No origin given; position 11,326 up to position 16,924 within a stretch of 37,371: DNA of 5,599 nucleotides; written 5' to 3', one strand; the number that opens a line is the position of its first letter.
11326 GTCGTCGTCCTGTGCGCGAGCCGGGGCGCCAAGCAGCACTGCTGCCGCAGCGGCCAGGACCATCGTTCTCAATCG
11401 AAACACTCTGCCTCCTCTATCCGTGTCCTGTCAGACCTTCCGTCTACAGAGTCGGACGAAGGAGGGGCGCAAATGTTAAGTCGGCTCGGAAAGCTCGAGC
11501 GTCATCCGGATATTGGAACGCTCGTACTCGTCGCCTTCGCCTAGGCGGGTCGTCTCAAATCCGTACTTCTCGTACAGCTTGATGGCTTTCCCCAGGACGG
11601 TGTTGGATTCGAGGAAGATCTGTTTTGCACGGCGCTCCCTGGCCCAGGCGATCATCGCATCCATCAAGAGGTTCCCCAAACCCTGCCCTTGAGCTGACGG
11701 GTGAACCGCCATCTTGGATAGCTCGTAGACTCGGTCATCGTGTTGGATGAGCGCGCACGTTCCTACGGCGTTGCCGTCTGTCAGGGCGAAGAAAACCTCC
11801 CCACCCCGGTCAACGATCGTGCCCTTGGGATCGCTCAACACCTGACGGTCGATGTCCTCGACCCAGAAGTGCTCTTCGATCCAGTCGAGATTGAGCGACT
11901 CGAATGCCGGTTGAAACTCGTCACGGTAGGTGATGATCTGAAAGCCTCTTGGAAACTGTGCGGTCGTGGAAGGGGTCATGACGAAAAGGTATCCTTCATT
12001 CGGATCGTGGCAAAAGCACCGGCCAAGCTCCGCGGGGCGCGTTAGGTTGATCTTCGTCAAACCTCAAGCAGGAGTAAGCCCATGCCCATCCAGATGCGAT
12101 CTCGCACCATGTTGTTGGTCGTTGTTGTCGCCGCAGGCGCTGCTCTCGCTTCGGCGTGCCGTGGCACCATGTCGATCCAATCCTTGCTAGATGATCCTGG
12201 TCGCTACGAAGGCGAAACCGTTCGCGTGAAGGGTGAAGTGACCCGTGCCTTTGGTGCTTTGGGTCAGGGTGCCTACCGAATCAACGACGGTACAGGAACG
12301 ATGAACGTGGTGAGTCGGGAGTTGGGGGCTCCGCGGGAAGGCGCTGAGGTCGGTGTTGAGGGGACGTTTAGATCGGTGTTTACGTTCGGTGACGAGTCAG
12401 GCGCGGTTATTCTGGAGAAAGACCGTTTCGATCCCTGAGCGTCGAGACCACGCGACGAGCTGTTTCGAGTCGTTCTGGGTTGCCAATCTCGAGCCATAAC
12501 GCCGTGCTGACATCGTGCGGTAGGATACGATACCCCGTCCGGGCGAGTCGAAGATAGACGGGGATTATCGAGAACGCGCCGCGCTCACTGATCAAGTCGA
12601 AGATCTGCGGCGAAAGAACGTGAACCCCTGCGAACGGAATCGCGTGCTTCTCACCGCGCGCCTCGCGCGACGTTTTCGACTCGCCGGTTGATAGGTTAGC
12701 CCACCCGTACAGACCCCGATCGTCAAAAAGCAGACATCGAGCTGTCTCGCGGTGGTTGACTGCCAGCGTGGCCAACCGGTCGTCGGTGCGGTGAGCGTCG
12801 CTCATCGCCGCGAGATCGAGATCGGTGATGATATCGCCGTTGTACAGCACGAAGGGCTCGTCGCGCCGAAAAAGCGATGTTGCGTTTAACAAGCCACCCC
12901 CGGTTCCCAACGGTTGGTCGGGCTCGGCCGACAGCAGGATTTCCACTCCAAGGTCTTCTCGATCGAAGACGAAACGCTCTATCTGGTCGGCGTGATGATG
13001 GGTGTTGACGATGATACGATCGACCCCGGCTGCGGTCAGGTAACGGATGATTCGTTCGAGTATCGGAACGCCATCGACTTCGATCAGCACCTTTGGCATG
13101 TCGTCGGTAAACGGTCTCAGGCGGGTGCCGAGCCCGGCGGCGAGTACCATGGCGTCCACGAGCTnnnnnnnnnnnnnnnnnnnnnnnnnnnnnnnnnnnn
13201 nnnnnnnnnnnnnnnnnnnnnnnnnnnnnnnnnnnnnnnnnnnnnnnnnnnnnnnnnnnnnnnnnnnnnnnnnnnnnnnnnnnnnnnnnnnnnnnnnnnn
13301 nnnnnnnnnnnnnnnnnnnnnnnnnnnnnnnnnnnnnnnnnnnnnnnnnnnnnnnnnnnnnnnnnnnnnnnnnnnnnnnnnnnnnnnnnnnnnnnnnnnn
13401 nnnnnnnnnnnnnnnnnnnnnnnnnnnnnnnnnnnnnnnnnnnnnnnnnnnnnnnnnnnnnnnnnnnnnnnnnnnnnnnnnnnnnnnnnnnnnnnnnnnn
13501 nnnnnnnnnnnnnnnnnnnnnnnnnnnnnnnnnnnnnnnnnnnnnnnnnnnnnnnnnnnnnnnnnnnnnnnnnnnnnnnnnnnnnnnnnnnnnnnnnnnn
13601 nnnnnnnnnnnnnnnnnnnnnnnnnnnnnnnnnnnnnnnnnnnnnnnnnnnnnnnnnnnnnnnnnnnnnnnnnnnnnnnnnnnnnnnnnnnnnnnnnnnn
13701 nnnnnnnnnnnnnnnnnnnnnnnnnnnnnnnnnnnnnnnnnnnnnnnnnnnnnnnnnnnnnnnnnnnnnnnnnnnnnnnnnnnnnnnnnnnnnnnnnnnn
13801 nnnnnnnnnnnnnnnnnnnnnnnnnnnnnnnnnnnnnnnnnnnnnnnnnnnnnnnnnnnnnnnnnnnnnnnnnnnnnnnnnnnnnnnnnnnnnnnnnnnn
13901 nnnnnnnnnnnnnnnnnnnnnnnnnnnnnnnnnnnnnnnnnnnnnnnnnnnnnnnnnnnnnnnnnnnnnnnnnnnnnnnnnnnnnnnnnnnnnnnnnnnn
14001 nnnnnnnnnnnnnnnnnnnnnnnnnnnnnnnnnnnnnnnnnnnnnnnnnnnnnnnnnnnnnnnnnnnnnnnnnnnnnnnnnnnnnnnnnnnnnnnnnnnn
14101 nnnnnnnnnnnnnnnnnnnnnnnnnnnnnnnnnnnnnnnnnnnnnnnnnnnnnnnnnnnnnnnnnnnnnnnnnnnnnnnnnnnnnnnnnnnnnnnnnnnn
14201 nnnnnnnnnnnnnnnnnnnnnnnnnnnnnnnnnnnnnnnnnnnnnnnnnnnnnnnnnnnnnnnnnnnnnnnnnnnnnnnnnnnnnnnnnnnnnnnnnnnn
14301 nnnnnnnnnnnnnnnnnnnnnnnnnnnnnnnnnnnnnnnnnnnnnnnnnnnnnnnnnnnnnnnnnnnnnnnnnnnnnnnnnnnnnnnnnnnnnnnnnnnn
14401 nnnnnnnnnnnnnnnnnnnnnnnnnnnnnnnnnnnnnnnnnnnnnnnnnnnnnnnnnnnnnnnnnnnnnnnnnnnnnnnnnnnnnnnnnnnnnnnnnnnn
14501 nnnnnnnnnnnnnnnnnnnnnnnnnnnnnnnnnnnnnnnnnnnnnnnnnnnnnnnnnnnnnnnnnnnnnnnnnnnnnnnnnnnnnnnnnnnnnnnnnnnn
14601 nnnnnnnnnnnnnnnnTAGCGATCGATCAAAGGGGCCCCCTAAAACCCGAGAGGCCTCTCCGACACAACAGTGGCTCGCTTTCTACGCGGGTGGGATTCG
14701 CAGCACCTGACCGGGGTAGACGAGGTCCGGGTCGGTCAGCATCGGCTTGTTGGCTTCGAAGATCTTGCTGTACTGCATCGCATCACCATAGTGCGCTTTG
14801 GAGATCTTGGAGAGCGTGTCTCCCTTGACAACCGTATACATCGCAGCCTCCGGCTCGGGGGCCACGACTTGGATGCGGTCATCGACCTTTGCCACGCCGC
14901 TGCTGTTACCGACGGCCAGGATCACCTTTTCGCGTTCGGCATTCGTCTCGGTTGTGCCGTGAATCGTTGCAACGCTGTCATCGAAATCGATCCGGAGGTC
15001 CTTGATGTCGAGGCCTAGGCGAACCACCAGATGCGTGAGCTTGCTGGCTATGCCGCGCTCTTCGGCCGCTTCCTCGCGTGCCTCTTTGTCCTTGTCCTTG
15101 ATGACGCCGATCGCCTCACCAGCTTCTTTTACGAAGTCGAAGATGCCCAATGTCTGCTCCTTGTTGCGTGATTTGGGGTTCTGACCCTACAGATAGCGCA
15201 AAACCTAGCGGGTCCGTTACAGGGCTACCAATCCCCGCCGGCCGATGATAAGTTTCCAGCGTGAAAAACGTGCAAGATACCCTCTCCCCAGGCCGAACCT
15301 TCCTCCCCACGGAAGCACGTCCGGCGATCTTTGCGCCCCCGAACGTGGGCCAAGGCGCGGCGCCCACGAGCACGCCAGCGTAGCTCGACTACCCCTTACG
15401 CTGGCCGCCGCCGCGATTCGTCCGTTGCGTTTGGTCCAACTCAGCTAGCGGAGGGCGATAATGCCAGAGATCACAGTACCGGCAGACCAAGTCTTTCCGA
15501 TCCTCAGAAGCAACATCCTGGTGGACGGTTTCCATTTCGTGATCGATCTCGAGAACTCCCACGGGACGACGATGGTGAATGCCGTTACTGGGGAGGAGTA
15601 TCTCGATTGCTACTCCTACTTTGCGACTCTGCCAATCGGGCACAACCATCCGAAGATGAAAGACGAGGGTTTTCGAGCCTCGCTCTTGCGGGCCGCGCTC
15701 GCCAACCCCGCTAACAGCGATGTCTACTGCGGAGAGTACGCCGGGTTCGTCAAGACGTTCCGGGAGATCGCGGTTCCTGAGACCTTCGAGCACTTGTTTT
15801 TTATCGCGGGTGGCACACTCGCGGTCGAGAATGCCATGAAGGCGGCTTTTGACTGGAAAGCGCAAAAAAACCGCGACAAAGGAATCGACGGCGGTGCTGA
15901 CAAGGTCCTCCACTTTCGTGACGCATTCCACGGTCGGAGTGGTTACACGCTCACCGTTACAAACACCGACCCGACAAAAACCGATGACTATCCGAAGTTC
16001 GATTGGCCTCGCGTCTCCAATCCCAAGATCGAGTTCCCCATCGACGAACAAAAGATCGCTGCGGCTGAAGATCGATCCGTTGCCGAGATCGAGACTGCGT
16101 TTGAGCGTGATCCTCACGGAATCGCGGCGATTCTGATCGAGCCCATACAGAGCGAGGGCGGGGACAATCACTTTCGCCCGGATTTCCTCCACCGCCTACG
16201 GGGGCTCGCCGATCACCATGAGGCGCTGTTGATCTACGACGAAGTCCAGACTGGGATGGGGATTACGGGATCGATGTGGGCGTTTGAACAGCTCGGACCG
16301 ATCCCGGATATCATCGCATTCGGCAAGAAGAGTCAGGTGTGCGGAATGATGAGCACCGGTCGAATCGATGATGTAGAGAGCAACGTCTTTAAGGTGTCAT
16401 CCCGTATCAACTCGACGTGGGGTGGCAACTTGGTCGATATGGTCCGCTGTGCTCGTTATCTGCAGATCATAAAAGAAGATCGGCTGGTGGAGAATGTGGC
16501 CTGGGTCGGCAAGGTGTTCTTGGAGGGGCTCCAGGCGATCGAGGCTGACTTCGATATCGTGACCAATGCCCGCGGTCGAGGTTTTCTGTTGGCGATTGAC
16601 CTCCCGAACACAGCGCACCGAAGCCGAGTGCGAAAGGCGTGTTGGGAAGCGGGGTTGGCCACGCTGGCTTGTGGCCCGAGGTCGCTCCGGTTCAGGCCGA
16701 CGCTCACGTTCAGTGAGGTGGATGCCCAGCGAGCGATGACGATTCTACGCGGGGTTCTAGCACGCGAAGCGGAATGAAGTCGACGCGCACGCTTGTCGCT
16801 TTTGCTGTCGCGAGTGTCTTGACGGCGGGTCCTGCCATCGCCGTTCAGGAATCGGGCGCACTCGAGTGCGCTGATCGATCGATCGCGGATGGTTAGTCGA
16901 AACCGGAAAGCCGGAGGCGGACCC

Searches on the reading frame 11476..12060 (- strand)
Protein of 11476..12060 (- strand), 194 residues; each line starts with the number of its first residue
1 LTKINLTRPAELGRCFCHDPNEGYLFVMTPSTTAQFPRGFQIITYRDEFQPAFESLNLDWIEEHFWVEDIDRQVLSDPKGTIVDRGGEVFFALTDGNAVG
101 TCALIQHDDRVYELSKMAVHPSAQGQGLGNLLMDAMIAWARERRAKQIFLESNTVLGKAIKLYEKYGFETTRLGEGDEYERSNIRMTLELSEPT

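Call 14: search_protein_families(library=pfam, proteins=[window:11476-12060:-])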
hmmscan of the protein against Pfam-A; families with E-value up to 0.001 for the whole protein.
window:11476-12060:- (194 aa): 8 families
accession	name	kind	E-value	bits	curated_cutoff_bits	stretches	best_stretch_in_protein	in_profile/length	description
PF00583.31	Acetyltransf_1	-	6.5e-19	68.8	20.7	1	72-168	27-116/116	Acetyltransferase (GNAT) family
PF13508.13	Acetyltransf_7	-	2.2e-18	66.8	27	1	87-169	3-83/84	Acetyltransferase (GNAT) domain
PF13673.13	Acetyltransf_10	-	1.6e-12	48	23.6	1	84-187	28-122/128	Acetyltransferase (GNAT) domain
PF24553.2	Rv0428c_C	-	6e-09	36.3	27.2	1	62-170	110-217/224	Probable histone acetyltransferase Rv0428c C-terminal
PF08445.16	FR47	-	1.9e-07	31.4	22.1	1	107-171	18-80/86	FR47-like protein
PF13480.13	Acetyltransf_6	-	6.3e-06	26.8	22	1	66-145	54-129/143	Acetyltransferase (GNAT) domain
PF14542.12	Acetyltransf_CG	-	1.4e-05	25.6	30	1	92-146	4-59/80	GCN5-related N-acetyl-transferase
PF13302.13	Acetyltransf_3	-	7.6e-05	23.9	25.4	1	90-169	55-138/138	Acetyltransferase (GNAT) domain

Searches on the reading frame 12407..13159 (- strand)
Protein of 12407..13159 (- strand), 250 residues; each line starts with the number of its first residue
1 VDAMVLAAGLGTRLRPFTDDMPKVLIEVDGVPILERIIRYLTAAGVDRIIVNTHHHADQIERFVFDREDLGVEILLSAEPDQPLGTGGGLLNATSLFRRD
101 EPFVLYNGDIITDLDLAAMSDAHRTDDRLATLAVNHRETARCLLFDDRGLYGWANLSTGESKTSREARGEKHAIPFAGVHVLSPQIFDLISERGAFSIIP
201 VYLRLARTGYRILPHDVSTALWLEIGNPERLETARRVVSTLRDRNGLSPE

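Call 14: search_protein_families(library=pfam, proteins=[window:12407-13159:-])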
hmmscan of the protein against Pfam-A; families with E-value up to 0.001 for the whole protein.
window:12407-13159:- (250 aa): 3 families
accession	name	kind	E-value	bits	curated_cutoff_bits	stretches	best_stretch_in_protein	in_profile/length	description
PF00483.29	NTP_transferase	-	6.3e-18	65.7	21.2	1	3-138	2-141/245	Nucleotidyl transferase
PF12804.13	NTP_transf_3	-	2.7e-14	54.1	27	1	3-156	1-144/160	MobA-like NTP transferase domain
PF01128.25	IspD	-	4.7e-05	23.7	27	1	3-61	3-60/221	2-C-methyl-D-erythritol 4-phosphate cytidylyltransferase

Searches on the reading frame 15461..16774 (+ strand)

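Call 13: search_protein_families(library=pfam, proteins=[window:15461-16774:+])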
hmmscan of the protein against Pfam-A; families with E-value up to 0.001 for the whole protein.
window:15461-16774:+ (438 aa): 1 family
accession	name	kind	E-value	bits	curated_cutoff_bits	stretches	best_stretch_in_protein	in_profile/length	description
PF00202.27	Aminotran_3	-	6.9e-78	262.5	30.5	1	26-432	9-402/403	Aminotransferase class-III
